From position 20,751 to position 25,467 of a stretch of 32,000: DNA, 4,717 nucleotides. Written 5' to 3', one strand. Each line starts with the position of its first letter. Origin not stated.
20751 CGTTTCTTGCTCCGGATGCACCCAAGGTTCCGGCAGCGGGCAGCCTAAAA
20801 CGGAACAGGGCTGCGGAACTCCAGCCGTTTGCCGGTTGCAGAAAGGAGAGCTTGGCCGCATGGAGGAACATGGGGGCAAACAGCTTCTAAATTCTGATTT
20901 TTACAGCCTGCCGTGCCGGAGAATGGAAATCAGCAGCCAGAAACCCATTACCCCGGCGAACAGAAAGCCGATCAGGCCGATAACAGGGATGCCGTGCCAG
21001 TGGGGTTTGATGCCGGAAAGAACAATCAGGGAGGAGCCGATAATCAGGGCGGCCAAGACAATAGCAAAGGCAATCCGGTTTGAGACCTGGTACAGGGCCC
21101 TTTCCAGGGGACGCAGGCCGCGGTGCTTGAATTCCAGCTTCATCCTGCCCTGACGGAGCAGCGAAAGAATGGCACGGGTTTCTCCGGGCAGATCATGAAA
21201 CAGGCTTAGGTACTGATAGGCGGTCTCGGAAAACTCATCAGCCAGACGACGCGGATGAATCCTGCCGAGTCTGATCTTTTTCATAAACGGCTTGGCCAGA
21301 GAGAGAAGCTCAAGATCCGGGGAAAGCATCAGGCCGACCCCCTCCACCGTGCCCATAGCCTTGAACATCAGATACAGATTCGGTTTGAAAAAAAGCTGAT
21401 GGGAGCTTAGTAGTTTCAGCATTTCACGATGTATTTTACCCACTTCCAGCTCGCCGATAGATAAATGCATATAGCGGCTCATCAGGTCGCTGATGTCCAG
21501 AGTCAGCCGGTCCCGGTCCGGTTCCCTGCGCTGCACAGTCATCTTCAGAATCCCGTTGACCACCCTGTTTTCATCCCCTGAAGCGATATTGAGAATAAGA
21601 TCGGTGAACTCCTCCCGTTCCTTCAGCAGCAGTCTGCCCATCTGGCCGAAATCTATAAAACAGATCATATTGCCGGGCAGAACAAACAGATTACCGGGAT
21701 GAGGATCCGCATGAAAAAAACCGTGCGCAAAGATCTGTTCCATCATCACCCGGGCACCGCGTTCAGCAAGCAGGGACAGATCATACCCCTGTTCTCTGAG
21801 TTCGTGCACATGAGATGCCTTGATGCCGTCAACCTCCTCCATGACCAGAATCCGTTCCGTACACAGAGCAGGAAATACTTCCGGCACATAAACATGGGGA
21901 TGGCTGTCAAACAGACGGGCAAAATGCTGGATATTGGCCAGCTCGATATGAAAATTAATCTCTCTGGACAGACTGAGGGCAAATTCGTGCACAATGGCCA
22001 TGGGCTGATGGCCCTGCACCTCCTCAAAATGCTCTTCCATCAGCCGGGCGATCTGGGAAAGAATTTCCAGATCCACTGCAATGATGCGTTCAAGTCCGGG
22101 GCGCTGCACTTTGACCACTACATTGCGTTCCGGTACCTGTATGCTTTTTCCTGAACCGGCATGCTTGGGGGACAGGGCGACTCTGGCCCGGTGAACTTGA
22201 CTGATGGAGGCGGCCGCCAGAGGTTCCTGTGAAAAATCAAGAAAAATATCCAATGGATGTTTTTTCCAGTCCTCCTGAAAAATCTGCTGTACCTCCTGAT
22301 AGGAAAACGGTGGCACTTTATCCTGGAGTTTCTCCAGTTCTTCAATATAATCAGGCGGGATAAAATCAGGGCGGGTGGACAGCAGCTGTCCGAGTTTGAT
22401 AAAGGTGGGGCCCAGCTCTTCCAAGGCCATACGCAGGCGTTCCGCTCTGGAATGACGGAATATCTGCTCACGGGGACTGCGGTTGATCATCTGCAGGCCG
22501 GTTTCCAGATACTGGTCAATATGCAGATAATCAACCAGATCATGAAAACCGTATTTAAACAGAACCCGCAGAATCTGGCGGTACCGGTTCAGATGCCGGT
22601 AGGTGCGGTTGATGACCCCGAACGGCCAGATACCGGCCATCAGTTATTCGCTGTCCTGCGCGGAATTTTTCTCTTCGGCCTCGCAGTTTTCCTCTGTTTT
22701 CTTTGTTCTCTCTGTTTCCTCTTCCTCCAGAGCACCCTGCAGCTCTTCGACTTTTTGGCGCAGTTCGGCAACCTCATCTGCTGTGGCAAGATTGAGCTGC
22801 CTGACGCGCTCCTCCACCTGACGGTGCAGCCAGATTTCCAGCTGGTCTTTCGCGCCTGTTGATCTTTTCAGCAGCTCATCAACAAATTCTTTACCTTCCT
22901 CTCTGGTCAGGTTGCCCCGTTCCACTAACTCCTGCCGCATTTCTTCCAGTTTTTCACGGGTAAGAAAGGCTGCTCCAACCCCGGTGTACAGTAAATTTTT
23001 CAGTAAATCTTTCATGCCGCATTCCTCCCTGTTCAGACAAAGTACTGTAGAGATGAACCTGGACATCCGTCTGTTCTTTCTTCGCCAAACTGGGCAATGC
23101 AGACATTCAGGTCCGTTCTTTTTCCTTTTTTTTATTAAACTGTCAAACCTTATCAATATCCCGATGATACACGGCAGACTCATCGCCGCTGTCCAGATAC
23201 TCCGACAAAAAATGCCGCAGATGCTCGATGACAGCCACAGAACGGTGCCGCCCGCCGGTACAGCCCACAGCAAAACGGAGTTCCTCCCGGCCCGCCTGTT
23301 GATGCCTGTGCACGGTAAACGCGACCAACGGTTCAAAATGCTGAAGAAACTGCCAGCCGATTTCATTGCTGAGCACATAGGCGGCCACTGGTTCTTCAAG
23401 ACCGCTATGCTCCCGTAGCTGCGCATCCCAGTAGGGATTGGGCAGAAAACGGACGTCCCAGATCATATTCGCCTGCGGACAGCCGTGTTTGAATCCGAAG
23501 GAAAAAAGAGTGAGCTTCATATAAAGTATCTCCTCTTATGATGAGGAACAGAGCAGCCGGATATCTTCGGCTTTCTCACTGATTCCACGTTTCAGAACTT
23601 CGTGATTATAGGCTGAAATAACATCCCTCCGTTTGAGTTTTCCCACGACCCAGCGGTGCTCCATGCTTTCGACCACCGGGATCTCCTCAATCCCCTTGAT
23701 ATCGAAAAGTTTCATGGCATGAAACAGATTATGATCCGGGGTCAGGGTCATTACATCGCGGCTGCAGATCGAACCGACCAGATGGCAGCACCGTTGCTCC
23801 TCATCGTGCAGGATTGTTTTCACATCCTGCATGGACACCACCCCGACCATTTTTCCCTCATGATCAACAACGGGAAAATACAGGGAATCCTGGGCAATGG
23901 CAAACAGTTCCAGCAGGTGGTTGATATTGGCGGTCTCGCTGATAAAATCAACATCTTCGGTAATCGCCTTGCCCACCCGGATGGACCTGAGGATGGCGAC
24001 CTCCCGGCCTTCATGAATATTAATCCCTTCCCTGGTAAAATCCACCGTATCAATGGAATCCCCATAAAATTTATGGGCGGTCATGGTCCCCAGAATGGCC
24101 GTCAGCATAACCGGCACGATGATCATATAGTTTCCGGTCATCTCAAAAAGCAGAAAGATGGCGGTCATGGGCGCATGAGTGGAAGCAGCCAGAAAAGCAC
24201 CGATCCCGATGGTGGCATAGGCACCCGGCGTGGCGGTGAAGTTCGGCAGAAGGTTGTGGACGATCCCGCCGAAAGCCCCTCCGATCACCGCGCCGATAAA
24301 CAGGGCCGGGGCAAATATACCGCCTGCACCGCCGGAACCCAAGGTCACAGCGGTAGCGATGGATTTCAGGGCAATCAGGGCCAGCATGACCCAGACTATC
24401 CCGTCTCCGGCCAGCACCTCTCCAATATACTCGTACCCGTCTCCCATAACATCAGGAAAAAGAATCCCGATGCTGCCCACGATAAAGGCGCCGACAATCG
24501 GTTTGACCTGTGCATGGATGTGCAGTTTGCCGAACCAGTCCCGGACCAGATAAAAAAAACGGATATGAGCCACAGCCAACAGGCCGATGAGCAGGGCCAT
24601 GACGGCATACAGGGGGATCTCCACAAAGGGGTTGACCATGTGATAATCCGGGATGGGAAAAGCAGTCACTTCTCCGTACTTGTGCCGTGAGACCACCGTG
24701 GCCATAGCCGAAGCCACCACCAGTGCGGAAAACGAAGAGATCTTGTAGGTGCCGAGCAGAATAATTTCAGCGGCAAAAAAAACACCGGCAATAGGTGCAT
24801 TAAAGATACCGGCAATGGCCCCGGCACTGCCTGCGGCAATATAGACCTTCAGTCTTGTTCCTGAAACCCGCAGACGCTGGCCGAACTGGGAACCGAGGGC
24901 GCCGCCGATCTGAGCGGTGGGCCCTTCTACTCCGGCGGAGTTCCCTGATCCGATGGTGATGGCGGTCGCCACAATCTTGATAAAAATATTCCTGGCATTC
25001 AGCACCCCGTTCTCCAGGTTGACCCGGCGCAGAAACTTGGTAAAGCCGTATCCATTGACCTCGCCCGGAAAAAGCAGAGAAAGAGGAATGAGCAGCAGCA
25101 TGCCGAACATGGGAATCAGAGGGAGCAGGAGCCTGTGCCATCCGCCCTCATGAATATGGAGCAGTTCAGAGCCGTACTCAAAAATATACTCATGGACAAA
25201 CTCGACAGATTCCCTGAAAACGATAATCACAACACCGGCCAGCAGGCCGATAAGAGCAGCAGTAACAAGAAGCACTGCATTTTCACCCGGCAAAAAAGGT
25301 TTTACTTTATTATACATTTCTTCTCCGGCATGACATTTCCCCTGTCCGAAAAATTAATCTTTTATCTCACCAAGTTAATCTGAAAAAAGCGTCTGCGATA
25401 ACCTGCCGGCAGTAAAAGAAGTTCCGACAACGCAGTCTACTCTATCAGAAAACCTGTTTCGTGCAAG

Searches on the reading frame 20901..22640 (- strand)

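Call 11: search_protein_families(library=pfam, proteins=[window:20901-22640:-], max_evalue=0.01)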
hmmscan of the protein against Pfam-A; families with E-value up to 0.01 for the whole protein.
window:20901-22640:- (579 aa): 2 families
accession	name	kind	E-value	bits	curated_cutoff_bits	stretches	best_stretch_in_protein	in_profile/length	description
PF03109.22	ABC1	-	2.3e-69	233.7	22.9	1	104-362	1-242/244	ABC1 atypical kinase-like domain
PF01636.29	APH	-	0.00026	21.3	23.2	1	305-335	167-198/239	Phosphotransferase enzyme family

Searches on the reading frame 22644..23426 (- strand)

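Call 11: search_protein_families(library=pfam, proteins=[window:22644-23426:-], max_evalue=0.01)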
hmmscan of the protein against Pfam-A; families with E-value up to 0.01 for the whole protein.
window:22644-23426:- (260 aa): 1 family
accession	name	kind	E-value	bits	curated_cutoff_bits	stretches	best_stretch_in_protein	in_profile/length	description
PF05597.16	Phasin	-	2.6e-06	27.9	28.8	1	158-235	45-123/126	Poly(hydroxyalcanoate) granule associated protein (phasin)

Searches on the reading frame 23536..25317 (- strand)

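Call 11: search_protein_families(library=pfam, proteins=[window:23536-25317:-], max_evalue=0.01)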
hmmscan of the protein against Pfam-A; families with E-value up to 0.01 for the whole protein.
window:23536-25317:- (593 aa): 2 families
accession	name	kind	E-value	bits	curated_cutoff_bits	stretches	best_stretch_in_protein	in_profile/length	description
PF00654.25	Voltage_CLC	-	1e-83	281.8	24.8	1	82-414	11-345/346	Voltage gated chloride channel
PF00571.33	CBS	-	1.5e-15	57.7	24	2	451-503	4-55/57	CBS domain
